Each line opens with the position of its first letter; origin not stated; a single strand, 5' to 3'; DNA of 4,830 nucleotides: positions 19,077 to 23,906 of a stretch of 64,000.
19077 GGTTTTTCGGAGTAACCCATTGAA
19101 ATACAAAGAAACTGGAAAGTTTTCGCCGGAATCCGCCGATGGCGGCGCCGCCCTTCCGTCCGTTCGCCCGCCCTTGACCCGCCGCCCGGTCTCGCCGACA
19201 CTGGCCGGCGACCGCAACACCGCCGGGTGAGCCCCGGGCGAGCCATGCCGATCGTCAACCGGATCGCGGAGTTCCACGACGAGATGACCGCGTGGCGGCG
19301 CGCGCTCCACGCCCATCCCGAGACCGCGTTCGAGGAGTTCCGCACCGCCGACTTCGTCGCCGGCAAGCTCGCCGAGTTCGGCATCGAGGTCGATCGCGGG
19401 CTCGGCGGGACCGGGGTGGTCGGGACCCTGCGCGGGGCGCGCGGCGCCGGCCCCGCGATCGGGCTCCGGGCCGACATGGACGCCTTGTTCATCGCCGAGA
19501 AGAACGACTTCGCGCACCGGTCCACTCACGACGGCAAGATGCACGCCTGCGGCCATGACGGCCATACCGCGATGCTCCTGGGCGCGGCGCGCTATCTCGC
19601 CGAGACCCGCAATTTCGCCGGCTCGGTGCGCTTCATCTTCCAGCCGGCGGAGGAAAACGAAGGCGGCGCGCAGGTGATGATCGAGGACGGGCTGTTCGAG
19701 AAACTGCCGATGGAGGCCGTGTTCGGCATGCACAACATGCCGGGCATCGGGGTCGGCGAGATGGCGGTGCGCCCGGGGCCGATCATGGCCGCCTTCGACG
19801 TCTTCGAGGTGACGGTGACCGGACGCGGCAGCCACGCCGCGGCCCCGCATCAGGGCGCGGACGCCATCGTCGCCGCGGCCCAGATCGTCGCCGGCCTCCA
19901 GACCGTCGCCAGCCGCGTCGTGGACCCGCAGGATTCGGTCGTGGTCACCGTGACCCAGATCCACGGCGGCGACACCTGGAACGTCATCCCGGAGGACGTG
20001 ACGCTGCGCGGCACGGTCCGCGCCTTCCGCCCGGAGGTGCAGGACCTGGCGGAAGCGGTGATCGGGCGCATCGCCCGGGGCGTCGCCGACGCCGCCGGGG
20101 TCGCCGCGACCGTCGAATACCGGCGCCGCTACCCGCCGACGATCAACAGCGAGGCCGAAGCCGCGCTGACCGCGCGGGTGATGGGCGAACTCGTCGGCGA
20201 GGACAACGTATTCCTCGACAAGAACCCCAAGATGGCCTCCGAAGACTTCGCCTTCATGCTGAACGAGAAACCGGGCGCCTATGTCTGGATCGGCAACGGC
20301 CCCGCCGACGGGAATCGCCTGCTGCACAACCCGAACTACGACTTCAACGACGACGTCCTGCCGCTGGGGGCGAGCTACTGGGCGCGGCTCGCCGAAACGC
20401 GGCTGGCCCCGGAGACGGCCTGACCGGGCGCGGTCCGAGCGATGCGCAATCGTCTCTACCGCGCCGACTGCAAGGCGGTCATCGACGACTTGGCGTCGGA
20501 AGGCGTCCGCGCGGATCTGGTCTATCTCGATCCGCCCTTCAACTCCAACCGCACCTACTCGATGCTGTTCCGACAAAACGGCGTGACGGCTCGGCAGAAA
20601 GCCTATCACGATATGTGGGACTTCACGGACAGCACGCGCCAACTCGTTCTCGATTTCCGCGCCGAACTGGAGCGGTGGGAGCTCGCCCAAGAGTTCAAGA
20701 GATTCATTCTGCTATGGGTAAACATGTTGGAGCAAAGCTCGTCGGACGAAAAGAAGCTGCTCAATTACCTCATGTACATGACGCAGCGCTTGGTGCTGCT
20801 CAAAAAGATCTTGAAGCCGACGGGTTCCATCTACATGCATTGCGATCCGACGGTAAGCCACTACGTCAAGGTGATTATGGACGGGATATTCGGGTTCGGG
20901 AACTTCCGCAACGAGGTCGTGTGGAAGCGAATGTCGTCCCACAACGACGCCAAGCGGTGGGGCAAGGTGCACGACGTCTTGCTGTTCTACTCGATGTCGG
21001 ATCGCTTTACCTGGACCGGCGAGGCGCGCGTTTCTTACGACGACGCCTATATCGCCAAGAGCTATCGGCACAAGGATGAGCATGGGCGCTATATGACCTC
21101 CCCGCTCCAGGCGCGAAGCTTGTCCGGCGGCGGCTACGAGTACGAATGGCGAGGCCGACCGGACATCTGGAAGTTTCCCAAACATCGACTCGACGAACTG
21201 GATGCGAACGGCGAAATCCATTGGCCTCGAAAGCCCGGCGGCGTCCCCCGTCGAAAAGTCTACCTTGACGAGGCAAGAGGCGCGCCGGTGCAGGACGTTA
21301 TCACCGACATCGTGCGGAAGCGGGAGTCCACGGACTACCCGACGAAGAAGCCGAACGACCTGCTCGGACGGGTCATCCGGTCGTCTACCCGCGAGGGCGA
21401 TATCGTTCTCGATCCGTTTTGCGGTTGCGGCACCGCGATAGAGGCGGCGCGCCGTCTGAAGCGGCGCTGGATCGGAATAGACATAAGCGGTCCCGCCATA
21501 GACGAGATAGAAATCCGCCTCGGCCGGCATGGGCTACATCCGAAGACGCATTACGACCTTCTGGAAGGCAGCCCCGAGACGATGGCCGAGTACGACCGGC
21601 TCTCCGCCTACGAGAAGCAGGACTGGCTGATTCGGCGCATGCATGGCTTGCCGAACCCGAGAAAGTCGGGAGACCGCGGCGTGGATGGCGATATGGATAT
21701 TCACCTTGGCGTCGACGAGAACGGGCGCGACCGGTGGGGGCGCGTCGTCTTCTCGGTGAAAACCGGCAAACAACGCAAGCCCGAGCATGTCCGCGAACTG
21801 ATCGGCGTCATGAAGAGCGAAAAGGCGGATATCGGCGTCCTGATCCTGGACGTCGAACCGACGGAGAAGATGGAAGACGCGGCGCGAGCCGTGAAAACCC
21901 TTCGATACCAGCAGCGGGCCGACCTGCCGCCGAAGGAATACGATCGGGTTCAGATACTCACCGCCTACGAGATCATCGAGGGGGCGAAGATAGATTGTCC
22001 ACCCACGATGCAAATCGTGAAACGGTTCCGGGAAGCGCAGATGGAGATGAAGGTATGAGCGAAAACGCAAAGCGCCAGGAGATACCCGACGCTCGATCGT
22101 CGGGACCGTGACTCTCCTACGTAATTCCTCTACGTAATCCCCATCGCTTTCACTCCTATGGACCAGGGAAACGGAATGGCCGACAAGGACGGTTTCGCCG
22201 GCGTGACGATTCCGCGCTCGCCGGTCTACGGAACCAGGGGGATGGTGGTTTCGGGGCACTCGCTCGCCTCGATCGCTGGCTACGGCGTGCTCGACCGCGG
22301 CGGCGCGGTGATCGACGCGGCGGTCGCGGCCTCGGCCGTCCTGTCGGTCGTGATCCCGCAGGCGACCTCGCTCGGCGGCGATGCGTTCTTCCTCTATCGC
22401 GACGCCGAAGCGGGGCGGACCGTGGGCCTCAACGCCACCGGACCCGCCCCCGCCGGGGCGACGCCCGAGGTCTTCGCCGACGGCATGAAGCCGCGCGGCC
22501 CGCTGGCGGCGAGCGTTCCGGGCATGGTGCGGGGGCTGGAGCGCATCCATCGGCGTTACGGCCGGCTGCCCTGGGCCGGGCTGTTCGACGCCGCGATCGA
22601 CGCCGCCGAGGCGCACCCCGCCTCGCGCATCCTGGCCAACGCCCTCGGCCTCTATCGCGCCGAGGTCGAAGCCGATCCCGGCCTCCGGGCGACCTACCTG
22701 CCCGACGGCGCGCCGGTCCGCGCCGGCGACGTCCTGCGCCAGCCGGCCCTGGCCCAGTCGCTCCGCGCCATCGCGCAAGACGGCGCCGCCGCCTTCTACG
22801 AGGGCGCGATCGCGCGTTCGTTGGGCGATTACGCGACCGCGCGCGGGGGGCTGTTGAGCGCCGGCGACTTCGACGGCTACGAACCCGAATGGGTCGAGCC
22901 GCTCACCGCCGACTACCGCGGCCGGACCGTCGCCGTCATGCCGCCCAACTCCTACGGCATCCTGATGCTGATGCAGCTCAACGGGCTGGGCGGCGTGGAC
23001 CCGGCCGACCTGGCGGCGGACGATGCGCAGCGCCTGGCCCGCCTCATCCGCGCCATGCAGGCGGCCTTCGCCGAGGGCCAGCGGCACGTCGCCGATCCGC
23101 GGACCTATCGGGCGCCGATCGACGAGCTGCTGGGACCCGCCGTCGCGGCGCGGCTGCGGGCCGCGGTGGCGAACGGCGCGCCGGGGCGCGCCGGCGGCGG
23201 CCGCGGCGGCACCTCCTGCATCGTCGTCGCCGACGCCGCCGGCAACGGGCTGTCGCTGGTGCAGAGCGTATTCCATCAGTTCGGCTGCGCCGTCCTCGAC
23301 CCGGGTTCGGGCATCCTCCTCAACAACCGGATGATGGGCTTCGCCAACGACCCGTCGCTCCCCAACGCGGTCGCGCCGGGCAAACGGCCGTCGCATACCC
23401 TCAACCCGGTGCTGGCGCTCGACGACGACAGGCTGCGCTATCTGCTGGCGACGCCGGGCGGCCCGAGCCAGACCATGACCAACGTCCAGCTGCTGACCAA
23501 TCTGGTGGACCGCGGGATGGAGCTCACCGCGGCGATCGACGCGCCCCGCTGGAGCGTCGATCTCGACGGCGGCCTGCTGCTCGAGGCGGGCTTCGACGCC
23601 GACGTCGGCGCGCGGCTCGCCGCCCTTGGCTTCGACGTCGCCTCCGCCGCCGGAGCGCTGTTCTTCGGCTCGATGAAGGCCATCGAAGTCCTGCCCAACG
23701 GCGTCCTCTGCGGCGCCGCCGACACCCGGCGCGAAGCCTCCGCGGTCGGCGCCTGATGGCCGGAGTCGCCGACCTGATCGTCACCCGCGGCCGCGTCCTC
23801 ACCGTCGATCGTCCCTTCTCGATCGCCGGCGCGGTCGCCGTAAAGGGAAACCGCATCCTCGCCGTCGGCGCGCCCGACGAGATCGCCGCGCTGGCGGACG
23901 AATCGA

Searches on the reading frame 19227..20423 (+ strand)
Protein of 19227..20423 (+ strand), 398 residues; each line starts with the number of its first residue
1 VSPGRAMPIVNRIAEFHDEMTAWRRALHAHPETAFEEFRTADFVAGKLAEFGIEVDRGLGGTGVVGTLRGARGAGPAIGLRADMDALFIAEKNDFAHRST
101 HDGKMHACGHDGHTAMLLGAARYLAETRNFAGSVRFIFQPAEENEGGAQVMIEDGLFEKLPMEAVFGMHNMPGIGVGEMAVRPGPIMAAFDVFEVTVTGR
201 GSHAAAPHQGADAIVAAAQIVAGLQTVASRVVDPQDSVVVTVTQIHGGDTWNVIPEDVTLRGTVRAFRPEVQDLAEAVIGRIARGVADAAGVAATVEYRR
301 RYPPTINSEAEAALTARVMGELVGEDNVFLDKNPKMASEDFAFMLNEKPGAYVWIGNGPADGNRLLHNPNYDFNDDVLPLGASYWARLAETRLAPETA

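Call 27: search_protein_families(library=pfam, proteins=[window:19227-20423:+])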
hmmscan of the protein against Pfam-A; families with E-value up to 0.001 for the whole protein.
window:19227-20423:+ (398 aa): 2 families
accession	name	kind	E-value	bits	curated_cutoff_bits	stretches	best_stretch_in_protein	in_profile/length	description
PF01546.33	Peptidase_M20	-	1.4e-47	162.7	24.6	1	80-390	2-205/206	Peptidase family M20/M25/M40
PF07687.19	M20_dimer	-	5e-12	46.2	21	1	193-278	9-91/107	Peptidase dimerisation domain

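Call 30: find_homologous_proteins(query=window:19245-20423:+, max_evalue=1e-30)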
Query window:19245-20423:+ (392 aa): 8000 proteins with E <= 1e-30 among 8000 candidates; the best 120 are listed.
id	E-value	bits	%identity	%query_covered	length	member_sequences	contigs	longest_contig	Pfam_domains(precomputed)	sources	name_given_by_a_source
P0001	6.3e-255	863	98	100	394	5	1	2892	PF01546.34,PF07687.20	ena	-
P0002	3.7e-253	857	97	100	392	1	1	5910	PF01546.34,PF07687.20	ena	-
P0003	1.5e-226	770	85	100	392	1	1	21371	PF01546.34,PF07687.20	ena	-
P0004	1.8e-204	697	78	99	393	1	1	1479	PF01546.34,PF07687.20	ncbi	-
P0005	3.3e-203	693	78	99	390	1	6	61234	PF01546.34,PF07687.20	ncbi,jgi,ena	-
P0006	4.6e-203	692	78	99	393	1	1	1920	PF01546.34,PF07687.20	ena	-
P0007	5.8e-203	692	77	99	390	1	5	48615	PF01546.34,PF07687.20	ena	-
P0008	5.9e-203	692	78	99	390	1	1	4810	PF01546.34,PF07687.20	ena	-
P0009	3.0e-201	686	77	99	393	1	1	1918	PF01546.34,PF07687.20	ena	-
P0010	5.8e-201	685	78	99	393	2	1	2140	PF01546.34,PF07687.20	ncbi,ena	-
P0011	1.2e-200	684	76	100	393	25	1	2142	PF01546.34,PF07687.20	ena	-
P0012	2.6e-200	683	77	99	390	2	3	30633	PF01546.34,PF07687.20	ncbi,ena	-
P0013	7.1e-200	682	76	99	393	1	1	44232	PF01546.34,PF07687.20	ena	-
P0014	9.1e-200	681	77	99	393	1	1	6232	PF01546.34,PF07687.20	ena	-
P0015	1.7e-199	681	76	99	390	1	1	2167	PF01546.34,PF07687.20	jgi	jgi:hippurate hydrolase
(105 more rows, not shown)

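Call 31: find_encoding_contigs(protein=P0003, flank=10000, max_places=3)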
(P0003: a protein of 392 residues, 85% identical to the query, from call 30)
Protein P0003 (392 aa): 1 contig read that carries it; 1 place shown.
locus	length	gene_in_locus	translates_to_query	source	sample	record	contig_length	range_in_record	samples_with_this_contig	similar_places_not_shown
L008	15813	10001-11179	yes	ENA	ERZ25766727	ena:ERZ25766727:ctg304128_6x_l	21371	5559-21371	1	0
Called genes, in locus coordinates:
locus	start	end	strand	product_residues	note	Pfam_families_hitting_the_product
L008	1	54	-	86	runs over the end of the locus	-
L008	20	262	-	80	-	-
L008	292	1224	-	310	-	PF12760:Zn_ribbon_IS1595, PF12762:DDE_Tnp_IS1595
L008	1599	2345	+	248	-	PF02358:Trehalose_PPase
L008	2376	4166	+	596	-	PF00723:Glyco_hydro_15, PF22422:MGH1-like_GH (faint)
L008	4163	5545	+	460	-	PF00982:Glyco_transf_20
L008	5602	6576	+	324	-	PF02685:Glucokinase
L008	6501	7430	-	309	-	PF13452:FAS1_DH_region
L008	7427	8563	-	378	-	PF02515:CoA_transf_3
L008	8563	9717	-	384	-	PF02771:Acyl-CoA_dh_N, PF02770:Acyl-CoA_dh_M, PF00441:Acyl-CoA_dh_1, PF08028:Acyl-CoA_dh_2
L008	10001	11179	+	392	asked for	PF01546:Peptidase_M20, PF07687:M20_dimer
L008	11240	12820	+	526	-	PF01019:G_glu_transpept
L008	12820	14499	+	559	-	PF07969:Amidohydro_3, PF01979:Amidohydro_1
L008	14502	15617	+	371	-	PF01168:Ala_racemase_N, PF14031:D-ser_dehydrat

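Call 32: find_encoding_contigs(protein=P0002, flank=10000, max_places=3)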
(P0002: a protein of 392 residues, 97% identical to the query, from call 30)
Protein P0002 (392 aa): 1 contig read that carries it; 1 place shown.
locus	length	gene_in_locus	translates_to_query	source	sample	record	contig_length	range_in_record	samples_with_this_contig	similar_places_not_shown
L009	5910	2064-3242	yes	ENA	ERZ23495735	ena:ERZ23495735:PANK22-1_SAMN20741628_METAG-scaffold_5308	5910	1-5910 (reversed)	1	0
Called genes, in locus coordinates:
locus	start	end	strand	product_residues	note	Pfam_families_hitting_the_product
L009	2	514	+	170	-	?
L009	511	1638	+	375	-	PF08309:LVIVD (faint)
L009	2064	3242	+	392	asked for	PF01546:Peptidase_M20, PF07687:M20_dimer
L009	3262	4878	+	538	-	PF01555:N6_N4_Mtase, PF04471:Mrr_cat (faint), PF22722:NA-iREase1 (weak)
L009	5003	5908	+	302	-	?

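Call 33: find_encoding_contigs(protein=P0001, flank=10000, max_places=3)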
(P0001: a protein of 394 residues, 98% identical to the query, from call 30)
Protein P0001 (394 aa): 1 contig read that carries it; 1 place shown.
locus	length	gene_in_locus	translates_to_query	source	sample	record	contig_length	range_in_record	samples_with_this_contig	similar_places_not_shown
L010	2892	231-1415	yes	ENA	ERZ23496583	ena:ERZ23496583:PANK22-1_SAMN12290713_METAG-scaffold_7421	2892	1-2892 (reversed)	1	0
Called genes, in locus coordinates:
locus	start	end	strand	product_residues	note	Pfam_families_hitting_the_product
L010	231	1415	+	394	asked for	PF01546:Peptidase_M20, PF07687:M20_dimer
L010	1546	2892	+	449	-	?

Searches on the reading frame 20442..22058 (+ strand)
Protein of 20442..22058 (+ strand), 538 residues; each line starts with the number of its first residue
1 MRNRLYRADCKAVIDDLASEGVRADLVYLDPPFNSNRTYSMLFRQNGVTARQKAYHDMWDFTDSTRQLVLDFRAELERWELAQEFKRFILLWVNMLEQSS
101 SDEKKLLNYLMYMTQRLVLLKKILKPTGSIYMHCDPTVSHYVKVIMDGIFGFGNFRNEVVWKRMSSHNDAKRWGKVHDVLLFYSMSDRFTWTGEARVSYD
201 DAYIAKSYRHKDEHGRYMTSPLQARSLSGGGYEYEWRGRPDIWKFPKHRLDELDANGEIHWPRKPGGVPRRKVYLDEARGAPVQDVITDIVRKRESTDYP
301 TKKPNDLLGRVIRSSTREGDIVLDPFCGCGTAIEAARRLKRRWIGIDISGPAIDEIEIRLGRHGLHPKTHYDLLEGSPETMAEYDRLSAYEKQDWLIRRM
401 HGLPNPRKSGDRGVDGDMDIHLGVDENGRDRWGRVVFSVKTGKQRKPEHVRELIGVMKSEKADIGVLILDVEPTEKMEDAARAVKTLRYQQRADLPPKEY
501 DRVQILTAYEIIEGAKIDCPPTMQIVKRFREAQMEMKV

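Call 27: search_protein_families(library=pfam, proteins=[window:20442-22058:+])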
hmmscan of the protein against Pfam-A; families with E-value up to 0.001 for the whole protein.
window:20442-22058:+ (538 aa): 4 families
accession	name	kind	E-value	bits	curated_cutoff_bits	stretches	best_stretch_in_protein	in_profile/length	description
PF01555.25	N6_N4_Mtase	-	5.6e-38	131.5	26.7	1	25-353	2-216/221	DNA methylase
PF22722.2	NA-iREase1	-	2.4e-06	27.9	27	1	393-482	6-89/106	NACHT-associated inactive Restriction Endonuclease 1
PF04471.18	Mrr_cat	-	7.5e-06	26.5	21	1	411-484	29-100/115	Restriction endonuclease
PF03602.21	Cons_hypoth95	-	9.8e-05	22.5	24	0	6-41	96-131/182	Conserved hypothetical protein 95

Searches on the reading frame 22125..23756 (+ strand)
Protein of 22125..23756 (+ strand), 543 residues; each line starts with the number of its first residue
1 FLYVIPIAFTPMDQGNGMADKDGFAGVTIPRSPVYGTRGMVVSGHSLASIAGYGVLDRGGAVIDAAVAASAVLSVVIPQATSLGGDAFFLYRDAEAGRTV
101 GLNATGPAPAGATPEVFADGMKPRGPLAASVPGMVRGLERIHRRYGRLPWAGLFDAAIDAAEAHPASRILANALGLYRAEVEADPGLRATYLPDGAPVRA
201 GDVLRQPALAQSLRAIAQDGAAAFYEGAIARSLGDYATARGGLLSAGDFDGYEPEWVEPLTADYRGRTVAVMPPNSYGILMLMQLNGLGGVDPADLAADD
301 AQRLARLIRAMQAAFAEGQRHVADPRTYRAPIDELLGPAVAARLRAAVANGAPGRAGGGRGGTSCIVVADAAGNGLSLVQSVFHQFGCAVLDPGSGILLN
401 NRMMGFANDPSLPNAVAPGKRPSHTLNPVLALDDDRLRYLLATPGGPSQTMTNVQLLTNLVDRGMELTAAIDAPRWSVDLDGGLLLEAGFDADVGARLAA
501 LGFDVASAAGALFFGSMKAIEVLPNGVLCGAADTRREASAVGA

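Call 27: search_protein_families(library=pfam, proteins=[window:22125-23756:+])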
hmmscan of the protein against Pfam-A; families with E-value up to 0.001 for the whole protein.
window:22125-23756:+ (543 aa): 1 family
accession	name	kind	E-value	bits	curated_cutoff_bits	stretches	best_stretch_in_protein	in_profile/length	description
PF01019.26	G_glu_transpept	-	8e-120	401.5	27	1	55-537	3-511/512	Gamma-glutamyltranspeptidase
